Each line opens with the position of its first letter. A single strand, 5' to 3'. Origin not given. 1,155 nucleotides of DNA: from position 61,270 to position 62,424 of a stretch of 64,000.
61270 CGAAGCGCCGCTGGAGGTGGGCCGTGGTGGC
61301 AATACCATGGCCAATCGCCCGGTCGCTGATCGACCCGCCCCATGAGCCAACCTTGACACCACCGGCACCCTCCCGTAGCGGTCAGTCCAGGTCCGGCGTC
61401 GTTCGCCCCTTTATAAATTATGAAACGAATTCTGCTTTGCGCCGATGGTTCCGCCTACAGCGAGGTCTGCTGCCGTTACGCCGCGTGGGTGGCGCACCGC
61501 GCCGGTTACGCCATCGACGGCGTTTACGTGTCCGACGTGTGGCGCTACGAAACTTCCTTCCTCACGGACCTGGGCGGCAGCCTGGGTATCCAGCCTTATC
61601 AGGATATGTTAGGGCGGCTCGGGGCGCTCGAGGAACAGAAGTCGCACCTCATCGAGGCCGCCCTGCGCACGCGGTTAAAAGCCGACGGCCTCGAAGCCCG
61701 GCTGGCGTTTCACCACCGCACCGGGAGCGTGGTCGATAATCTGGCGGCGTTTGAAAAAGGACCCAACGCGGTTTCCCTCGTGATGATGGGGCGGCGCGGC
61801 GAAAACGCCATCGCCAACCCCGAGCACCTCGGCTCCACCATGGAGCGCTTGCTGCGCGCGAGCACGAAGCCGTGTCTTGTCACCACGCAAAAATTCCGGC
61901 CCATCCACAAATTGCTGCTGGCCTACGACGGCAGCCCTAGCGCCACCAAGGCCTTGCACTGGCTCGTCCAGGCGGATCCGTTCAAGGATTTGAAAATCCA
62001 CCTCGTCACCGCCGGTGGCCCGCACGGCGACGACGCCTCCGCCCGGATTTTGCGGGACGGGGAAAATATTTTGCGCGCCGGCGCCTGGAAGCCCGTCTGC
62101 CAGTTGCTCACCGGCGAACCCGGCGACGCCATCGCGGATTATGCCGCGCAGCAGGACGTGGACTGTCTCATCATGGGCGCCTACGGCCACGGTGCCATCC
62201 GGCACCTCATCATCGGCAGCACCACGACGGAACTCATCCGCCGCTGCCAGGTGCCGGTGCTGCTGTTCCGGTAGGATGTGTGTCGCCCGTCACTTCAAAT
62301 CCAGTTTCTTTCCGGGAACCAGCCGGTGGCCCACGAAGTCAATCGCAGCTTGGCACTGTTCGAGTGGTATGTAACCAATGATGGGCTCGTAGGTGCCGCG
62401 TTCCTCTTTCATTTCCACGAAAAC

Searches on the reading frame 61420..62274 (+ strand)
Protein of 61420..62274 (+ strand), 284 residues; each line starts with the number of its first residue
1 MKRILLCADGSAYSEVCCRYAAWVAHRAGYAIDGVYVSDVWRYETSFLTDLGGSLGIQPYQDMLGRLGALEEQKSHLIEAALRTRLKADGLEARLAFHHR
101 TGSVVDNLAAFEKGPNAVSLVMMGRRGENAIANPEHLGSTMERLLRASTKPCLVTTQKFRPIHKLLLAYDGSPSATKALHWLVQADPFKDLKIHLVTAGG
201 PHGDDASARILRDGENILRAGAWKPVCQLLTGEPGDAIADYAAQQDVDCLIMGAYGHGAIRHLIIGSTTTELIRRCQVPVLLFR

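Call 67: search_protein_families(library=pfam, proteins=[window:61420-62274:+], max_evalue=0.001)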
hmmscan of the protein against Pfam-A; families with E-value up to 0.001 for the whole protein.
window:61420-62274:+ (284 aa): 1 family
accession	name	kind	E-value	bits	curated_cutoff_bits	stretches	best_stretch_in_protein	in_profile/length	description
PF00582.32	Usp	-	2e-34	119.6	24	2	163-284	3-141/141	Universal stress protein family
